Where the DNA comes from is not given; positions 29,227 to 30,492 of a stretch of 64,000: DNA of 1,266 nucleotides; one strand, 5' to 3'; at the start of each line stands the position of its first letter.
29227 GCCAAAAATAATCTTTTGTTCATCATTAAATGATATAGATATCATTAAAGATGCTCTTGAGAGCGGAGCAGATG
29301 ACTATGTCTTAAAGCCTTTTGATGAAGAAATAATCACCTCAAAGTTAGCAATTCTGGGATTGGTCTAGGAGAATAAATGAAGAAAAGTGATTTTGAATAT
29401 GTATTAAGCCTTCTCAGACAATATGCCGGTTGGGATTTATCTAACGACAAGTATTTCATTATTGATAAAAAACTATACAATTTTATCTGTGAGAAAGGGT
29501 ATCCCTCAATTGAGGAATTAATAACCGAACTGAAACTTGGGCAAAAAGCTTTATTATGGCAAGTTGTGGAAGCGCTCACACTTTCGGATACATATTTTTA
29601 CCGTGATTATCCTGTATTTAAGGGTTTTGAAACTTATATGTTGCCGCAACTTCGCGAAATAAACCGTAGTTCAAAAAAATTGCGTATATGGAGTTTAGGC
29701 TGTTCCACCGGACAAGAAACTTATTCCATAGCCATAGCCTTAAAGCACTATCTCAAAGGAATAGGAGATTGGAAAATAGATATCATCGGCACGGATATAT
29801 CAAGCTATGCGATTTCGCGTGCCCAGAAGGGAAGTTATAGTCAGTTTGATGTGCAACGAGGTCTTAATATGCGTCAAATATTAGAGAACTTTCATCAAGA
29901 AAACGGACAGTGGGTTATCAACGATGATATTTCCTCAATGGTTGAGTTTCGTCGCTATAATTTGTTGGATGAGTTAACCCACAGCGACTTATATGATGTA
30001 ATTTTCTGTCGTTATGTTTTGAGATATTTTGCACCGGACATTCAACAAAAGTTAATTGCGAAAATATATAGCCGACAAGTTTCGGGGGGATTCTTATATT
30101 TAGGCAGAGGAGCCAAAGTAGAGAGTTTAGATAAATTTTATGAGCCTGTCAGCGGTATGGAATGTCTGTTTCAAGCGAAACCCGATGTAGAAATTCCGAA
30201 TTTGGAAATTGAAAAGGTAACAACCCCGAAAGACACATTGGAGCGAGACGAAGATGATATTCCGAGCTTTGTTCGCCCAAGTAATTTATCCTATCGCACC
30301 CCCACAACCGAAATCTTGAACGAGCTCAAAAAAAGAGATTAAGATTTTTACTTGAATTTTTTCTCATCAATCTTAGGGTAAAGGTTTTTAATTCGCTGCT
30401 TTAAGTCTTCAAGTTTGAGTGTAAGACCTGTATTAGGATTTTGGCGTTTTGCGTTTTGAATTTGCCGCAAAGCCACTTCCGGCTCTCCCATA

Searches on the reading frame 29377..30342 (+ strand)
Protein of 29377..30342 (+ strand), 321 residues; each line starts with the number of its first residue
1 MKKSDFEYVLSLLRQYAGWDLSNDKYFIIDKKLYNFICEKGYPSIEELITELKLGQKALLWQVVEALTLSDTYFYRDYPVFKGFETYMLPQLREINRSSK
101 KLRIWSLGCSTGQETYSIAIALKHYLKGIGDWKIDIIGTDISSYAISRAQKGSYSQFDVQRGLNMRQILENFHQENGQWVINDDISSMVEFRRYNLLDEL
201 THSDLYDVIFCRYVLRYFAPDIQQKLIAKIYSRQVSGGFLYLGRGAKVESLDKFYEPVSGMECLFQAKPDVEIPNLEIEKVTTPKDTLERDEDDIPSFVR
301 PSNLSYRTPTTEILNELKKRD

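Call 39: search_protein_families(library=pfam, proteins=[window:29377-30342:+], max_evalue=0.00001)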
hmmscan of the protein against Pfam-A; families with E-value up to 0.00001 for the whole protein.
window:29377-30342:+ (321 aa): 1 family
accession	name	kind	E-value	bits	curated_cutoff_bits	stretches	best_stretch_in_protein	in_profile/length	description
PF01739.24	CheR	-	9.7e-46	156.1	27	1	71-256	2-187/195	CheR methyltransferase, SAM binding domain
